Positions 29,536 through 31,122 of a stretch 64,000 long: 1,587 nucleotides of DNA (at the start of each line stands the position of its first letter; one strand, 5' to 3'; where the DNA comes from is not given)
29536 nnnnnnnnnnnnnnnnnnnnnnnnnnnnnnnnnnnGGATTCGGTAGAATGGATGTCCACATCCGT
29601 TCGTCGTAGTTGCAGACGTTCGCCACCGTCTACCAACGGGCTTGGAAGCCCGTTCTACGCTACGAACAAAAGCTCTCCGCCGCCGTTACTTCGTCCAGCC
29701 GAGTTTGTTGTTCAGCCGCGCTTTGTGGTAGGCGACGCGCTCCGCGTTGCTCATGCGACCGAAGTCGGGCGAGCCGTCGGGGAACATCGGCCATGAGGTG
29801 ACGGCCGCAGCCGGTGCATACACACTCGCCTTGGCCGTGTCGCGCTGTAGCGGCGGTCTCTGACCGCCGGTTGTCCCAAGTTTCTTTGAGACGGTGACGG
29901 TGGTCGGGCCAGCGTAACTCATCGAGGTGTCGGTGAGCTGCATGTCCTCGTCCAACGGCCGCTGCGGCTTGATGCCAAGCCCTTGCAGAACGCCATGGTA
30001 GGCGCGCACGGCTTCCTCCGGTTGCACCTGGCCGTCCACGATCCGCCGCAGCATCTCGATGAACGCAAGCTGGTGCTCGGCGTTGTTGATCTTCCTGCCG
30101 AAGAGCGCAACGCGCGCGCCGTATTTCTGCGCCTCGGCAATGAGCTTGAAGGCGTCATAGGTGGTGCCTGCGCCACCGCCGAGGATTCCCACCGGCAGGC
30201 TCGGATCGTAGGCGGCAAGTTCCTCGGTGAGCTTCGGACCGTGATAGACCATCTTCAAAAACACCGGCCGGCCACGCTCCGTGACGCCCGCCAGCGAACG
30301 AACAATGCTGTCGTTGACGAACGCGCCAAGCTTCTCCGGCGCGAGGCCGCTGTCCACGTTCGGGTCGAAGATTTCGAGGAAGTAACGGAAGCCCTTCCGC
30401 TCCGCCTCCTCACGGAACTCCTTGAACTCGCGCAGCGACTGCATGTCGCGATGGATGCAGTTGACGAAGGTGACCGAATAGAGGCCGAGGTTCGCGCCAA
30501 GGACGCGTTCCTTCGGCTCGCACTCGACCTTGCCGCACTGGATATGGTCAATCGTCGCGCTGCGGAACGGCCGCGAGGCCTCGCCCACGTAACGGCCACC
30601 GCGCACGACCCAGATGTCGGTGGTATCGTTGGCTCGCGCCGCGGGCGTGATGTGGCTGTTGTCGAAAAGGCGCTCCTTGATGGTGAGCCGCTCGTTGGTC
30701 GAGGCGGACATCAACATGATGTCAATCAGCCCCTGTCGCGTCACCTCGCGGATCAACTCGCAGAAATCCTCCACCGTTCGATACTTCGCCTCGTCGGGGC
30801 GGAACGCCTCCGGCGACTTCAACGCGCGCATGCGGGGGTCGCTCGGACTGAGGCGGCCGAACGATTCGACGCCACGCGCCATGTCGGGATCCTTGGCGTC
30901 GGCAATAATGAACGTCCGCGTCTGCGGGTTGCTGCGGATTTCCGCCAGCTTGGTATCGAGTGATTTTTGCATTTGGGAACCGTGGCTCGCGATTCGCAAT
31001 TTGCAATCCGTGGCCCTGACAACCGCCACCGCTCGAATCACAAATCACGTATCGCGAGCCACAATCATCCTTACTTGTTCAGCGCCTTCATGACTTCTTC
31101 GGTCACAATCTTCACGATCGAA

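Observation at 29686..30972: Unassigned class-I-aldolase-like TIM-barrel gene as terminal gene of the BMC operon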

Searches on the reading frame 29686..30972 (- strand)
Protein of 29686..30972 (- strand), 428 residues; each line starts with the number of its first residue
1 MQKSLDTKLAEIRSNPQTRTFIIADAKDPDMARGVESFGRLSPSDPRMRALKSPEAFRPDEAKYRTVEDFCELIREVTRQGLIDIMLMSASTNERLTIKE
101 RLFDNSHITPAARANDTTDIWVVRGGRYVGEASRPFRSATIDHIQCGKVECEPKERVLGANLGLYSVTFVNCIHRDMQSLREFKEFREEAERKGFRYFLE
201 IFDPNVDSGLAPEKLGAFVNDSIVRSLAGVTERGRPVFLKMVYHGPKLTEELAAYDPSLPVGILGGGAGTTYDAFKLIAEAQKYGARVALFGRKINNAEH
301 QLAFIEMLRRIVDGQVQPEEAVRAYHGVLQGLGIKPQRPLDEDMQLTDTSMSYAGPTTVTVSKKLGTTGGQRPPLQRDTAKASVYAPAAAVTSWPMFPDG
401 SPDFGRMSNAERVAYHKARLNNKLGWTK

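Call 5: search_protein_families(library=pfam, proteins=[window:29686-30972:-], max_evalue=0.01)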
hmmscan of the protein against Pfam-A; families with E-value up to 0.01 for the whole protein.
window:29686-30972:- (428 aa): 0 families

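Call 6: search_protein_families(library=ncbifam, proteins=[window:29686-30972:-], max_evalue=0.01)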
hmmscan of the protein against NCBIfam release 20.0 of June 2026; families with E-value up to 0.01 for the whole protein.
window:29686-30972:- (428 aa): 4 families
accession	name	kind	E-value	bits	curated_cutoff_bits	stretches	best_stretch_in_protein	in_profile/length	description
NF005556.0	PRK07226.1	subfamily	2.2e-05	24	241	1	240-325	178-264/267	2-amino-3,7-dideoxy-D-threo-hept-6-ulosonate synthase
NF006081.0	PRK08227.1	equivalog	0.00091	18.6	297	1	249-326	211-287/291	3-hydroxy-5-phosphonooxypentane-2,4-dione thiolase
TIGR01949.1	ADH_synth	equivalog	0.0015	18.3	299.45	1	242-322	174-254/255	2-amino-3,7-dideoxy-D-threo-hept-6-ulosonate synthase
NF040816.1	Fbpase1_Arch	equivalog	0.0048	16.4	430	1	257-324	201-269/271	class I fructose-bisphosphate aldolase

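Call 7: find_homologous_proteins(query=window:29686-30972:-)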
Query window:29686-30972:- (428 aa): 8000 proteins with E <= 0.001 among 8000 candidates; the best 120 are listed.
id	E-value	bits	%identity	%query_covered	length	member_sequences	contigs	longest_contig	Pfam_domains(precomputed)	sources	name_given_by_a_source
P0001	1.7e-274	928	96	100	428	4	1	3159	-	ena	-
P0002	2.0e-255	865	89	100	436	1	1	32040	-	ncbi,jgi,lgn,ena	ncbi:MAG: hypothetical protein WC740_14245 [Verrucomicrobiia bacterium]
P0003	4.9e-254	861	89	100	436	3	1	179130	-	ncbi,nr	ncbi:MAG: hypothetical protein HZA88_12350 [Verrucomicrobia bacterium]|nr:hypothetical protein [Verr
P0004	6.9e-247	837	85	100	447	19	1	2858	-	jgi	-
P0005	1.3e-207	708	75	99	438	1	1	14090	-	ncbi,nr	ncbi:MAG: hypothetical protein HZA91_09130 [Verrucomicrobia bacterium]|nr:hypothetical protein [Verr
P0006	3.1e-203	693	74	100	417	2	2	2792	-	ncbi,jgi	jgi:hypothetical protein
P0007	1.3e-198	678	72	100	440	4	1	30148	-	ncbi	-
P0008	1.9e-190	651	81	83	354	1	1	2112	-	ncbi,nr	ncbi:MAG: hypothetical protein N2689_16195, partial [Verrucomicrobiae bacterium]|nr:hypothetical pro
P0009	5.3e-169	581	63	99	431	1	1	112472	-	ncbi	-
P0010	9.1e-169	580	64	99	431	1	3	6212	-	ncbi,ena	-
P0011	1.2e-168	579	64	99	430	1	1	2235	-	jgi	jgi:hypothetical protein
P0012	1.3e-168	579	64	99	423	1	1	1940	-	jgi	jgi:hypothetical protein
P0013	1.9e-167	575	63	98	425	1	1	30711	-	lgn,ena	-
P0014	5.0e-167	574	63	99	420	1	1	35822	-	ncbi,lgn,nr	ncbi:MAG: hypothetical protein PHV34_18635 [Verrucomicrobiae bacterium]|nr:hypothetical protein [Ver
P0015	5.3e-167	574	63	99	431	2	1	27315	-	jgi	jgi:hypothetical protein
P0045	4.9e-165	568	63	99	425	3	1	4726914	-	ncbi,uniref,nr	ncbi:hypothetical protein NXS98_00550 [Fontisphaera persica]|uniref:hypothetical protein n=1 Tax=Fon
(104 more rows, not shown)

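Call 8: search_solved_structures(query=window:29686-30972:-, max_evalue=10, show_alignments=3)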
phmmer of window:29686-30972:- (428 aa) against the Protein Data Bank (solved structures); distinct sequences matched with E-value up to 10: 4.
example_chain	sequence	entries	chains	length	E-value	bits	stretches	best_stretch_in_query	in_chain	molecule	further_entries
2l82_A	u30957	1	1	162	0.41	12.7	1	29-79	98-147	DESIGNED PROTEIN OR32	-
3q94_A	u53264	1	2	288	1.4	11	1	337-375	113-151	Fructose-bisphosphate aldolase, class II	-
2isv_A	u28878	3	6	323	1.4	10.9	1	337-377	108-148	Putative fructose-1,6-bisphosphate aldolase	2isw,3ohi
5k8c_A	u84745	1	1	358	2.1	10.4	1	247-279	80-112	3-deoxy-alpha-D-manno-octulosonate 8-oxidase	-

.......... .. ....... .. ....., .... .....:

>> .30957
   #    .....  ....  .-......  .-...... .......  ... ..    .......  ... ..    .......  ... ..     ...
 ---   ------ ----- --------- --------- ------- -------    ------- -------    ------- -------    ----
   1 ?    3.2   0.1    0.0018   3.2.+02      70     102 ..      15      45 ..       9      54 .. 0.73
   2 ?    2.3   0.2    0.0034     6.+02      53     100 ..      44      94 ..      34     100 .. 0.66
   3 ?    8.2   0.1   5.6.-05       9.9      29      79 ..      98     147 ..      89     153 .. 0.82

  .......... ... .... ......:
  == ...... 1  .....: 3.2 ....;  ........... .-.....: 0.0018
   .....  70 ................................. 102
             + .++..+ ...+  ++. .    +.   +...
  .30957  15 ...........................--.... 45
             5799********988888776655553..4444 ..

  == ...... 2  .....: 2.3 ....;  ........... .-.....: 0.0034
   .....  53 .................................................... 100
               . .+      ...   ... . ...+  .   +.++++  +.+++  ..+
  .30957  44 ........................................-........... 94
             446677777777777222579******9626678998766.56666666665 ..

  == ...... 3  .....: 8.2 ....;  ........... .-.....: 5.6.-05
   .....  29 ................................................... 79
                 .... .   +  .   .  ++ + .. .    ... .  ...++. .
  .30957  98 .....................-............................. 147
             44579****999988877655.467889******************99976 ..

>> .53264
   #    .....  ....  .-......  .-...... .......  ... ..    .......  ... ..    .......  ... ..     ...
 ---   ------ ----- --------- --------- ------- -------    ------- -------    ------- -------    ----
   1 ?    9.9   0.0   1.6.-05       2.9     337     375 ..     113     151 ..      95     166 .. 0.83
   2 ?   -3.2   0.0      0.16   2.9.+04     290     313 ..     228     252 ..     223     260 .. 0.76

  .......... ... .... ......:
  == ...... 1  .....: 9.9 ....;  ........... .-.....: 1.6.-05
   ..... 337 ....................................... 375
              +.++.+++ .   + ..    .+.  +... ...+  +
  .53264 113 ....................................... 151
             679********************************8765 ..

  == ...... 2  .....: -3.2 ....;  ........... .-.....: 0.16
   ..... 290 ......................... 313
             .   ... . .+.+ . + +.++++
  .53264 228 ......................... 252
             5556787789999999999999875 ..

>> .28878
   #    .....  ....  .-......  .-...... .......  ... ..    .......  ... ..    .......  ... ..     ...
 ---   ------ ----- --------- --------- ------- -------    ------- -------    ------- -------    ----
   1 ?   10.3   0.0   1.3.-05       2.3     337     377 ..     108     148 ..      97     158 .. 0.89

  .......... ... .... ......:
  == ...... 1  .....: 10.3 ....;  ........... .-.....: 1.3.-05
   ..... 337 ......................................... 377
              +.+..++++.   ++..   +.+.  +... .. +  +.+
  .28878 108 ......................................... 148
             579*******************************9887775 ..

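Call 16: find_related_loci(query=A1, collection=genome_contigs, flank=10000)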
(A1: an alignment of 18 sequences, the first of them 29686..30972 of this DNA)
Query A1 (428 aa) in genome_contigs; peptide patterns used: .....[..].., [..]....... (x = any residue, [..] = any of these).
600 stretches matched a pattern (row limit reached: there are more); 586 encode a relative of the query (tblastn E <= 1e-3); the best 80 are kept; 80 distinct loci.
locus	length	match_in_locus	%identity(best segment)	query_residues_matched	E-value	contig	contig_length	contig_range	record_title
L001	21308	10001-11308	89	1-428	0e+0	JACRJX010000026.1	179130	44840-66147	MAG: Verrucomicrobia bacterium isolate NC_groundwater_1840_Pr3_B-0.1um_61_25 SR-2_scaffold_141_1489559, whole genome sho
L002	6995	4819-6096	63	3-425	5e-174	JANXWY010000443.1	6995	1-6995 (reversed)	MAG: Verrucomicrobia bacterium isolate GL140_2_metabat_307_sub GL140_2_k141_1709043, whole genome shotgun sequence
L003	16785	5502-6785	63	3-425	1e-171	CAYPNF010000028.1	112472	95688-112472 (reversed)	MAG TPA_asm: uncultured Verrucomicrobiota bacterium isolate SRP302447_co1_807 genome assembly, contig: NODE_602_length_1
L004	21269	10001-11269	63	3-425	2e-171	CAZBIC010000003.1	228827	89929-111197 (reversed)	MAG TPA_asm: uncultured Bifidobacterium sp. isolate SRP302895_co1_406 genome assembly, contig: NODE_87_length_228827_cov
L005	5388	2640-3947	61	1-425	2e-173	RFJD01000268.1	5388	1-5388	MAG: Verrucomicrobia bacterium isolate J093 k99_322173, whole genome shotgun sequence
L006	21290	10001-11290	61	3-425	2e-170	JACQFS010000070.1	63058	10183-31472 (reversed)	MAG: Verrucomicrobia bacterium isolate NC_groundwater_1053_Pr1_S-0.65um_64_11 Montesol18_Sp65_coassembly_scaffold_393399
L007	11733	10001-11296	62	3-427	8e-170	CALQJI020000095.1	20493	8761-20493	MAG: Klebsiella pneumoniae isolate HRSG-E1-bin-52 genome assembly, contig: HRSG-H1-C1509, whole genome shotgun sequence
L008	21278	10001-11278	62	3-425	3e-169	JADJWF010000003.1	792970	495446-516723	MAG: Verrucomicrobia bacterium isolate Kalu_18-Q3-R12-55_BAT3C.19 tig00001688-10-7909240, whole genome shotgun sequence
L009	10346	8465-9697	62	3-421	2e-168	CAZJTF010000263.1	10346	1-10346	MAG TPA_asm: uncultured Planctomycetales bacterium isolate binchicken_co235_68 genome assembly, contig: NODE_15303_lengt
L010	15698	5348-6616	62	3-425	2e-168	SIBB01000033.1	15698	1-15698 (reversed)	MAG: Pedosphaera sp. isolate Baikal-deep-G222 BACOMB-40M-C1373, whole genome shotgun sequence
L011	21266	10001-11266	62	3-425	4e-168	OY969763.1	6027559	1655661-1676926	MAG: uncultured Verrucomicrobiae bacterium isolate MFD04967.bin.c.2 genome assembly, chromosome: 1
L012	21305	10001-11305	61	3-428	2e-167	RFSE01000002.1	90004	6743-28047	MAG: Proteobacteria bacterium isolate WB4_2_1501 contig_100_1, whole genome shotgun sequence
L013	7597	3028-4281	62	3-425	1e-167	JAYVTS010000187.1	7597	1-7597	MAG: Verrucomicrobiota bacterium isolate GL74_UP_concoct_47 GL74_UP_concoct_47_186, whole genome shotgun sequence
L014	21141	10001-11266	62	3-425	4e-167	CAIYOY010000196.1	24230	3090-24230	MAG: uncultured Verrucomicrobiales bacterium isolate Umea3_bin-0111 genome assembly, contig: bin-0111:196/427, whole gen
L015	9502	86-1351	62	3-424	6e-167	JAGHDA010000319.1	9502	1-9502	MAG: Verrucomicrobia bacterium isolate AUK296 PB_MBMC_250_c_000000000409, whole genome shotgun sequence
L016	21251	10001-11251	63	1-420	2e-166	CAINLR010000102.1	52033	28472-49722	MAG: uncultured Verrucomicrobia subdivision 3 bacterium isolate MJ-time_bin-3030 genome assembly, contig: bin-3030:102/1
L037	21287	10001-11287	59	1-425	5e-163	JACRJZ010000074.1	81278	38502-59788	MAG: Verrucomicrobia bacterium isolate NC_groundwater_1842_Pr3_B-0.1um_64_53 SR-2_scaffold_141_1487630, whole genome sho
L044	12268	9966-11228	61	1-420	1e-162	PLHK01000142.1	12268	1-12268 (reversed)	MAG: Limisphaerales bacterium isolate bog_1402 73.20110800_S1S.11_contig_3958, whole genome shotgun sequence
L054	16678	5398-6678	60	3-425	3e-160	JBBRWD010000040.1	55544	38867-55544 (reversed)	MAG: Limisphaerales bacterium isolate La4_concoct.005 La4_concoct.005_K_1074548_L_55544_cov_52.7667, whole genome shotgu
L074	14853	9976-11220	62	3-424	6e-157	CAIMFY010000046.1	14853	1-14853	MAG: uncultured Opitutae bacterium isolate Umea2p3_bin-1644 genome assembly, contig: bin-1644:046/124, whole genome shot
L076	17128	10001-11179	58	3-427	2e-156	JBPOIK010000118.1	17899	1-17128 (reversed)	MAG: Planctomycetota bacterium isolate MAG_549 c_000000542687, whole genome shotgun sequence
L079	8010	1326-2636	57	1-425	8e-154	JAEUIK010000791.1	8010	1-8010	MAG: Planctomycetaceae bacterium isolate new MAG-41 k141_1829753, whole genome shotgun sequence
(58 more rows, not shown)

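Call 28: predict_structure(alignment_id=A1)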
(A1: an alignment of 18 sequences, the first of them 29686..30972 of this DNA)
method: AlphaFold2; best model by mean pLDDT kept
length: 428 residues; sequences in the alignment: 18
mean_pLDDT: 51.3   pTM: 0.45
mean pLDDT of the five models: 51.3, 47.6, 47.3, 44.8, 42.1
residues with pLDDT >= 90: 0; 70-90: 45; 50-70: 202; < 50: 181
segments of 3 or more residues with pLDDT < 50: 1-39, 45-56, 83-85, 105-162, 204-210, 265-270, 291-296, 348-390, 426-428
pLDDT, mean of each block of 10 residues (from residue 1): 34 43 45 39 48 47 54 59 50 55 45 30 25 29 33 40 53 62 70 63 47 56 63 62 55 60 47 62 57 50 63 72 74 65 59 29 25 28 35 76 74 69 54
secondary structure, 60 per line:
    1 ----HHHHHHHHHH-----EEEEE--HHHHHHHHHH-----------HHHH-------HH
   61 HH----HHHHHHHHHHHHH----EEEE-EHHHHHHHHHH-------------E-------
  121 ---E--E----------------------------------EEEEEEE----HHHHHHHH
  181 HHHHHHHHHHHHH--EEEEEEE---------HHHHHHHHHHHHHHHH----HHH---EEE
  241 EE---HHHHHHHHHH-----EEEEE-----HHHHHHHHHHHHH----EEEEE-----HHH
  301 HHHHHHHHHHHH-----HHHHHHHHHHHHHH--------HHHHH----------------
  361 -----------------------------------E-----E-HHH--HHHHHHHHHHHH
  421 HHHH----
elements in order: H5-14 E20-24 H27-36 H48-51 H59-62 H67-79 E84-87 H90-99 E162-168 H173-193 E196-202 H212-227 E238-242 H246-255 E261-265 H271-283 E288-292 H298-312 H318-331 H340-344 H409-424

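Call 29: search_protein_representatives(protein=window:29686-30972:-)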
Query: 428 residues. Proteins with E-value up to 0.001 (for the whole library): 1049; up to 1e-10: 671; up to 1e-30: 220. The best 150 are listed.
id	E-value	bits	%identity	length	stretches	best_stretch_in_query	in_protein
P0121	4.9e-138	476.9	58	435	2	2-380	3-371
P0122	1.8e-121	422.3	66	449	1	28-322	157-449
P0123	1.0e-101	357.3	63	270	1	149-422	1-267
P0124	2.8e-96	339.4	65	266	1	52-288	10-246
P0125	1.1e-95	337.4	53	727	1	1-402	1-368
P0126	7.5e-91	321.5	62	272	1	82-345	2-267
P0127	1.4e-90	320.6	56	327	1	2-349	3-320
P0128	4.0e-90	319.1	50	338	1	4-351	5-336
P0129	2.3e-89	316.6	61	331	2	146-363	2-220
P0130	5.3e-89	315.4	49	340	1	4-349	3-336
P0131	6.4e-88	311.8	50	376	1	1-358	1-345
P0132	1.3e-83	297.6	55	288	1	79-355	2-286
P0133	9.0e-83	294.9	53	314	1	60-358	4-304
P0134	9.5e-83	294.8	70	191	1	130-320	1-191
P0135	2.4e-82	293.5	57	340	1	96-363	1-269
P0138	1.9e-79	283.9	50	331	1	3-349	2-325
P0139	2.3e-78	280.4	48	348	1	2-347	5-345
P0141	1.9e-77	277.3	43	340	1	1-353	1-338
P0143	2.5e-73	263.8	50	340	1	2-348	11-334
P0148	2.4e-69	250.7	45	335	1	3-349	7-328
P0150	3.9e-69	250.0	45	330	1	5-351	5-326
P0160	1.2e-61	225.3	45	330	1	5-349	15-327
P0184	3.9e-52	194.0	38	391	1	3-349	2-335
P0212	7.5e-46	173.3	35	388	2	161-421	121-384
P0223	7.7e-44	166.7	33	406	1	1-420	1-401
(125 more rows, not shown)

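Call 31: search_solved_structures(query=A2, max_evalue=10, show_alignments=4)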
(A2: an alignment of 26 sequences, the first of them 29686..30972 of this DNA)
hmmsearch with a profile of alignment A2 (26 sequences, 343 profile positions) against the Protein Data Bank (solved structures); distinct sequences matched with E-value up to 10: 5.
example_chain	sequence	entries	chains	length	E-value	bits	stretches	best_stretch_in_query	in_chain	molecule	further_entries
4p2v_A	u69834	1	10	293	0.00013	24.8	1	202-309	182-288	Uncharacterized aldolase LsrF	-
3glc_A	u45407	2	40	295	0.00019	24.2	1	227-309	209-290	Aldolase lsrF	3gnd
3gkf_O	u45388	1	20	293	0.0002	24.1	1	227-309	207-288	Aldolase lsrF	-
4nq1_A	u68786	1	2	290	0.58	12.8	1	242-274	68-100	4-hydroxy-tetrahydrodipicolinate synthase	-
2qjg_A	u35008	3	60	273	0.6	12.7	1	244-307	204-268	Putative aldolase MJ0400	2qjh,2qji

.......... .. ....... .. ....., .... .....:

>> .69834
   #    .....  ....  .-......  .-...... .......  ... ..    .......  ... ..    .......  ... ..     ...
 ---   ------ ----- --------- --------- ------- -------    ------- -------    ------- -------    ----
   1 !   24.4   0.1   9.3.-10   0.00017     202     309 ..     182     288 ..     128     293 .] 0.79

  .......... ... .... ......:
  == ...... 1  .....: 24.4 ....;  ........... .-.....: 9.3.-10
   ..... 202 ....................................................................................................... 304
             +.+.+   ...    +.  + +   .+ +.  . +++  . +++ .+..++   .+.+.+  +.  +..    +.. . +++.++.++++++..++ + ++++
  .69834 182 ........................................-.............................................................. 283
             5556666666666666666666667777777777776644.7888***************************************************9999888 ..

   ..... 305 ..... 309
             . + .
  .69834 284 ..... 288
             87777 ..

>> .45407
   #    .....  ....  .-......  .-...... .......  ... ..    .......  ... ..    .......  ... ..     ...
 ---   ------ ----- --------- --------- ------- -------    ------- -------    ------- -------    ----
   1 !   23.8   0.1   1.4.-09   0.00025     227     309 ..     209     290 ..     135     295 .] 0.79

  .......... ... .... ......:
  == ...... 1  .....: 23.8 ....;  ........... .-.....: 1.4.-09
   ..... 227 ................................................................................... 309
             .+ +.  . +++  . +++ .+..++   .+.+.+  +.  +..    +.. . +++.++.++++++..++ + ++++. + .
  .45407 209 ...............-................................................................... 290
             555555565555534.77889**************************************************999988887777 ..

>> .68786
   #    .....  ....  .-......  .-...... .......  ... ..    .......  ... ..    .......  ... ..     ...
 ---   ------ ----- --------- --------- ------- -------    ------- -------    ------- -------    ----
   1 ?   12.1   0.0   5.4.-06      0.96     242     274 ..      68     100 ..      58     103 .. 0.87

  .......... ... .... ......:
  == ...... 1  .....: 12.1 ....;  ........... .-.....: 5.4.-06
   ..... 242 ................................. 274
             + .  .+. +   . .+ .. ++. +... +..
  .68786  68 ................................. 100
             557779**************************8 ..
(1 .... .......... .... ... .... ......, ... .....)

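Call 34: find_encoding_contigs(protein=P0130, flank=8000, max_places=4)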
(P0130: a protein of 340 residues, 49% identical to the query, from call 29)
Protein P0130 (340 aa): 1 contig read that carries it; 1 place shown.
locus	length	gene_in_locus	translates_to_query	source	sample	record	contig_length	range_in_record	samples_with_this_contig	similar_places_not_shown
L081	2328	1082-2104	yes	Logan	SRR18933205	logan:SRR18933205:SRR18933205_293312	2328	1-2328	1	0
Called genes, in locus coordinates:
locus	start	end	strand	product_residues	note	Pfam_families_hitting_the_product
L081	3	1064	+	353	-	?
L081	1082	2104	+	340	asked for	-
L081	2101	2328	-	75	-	?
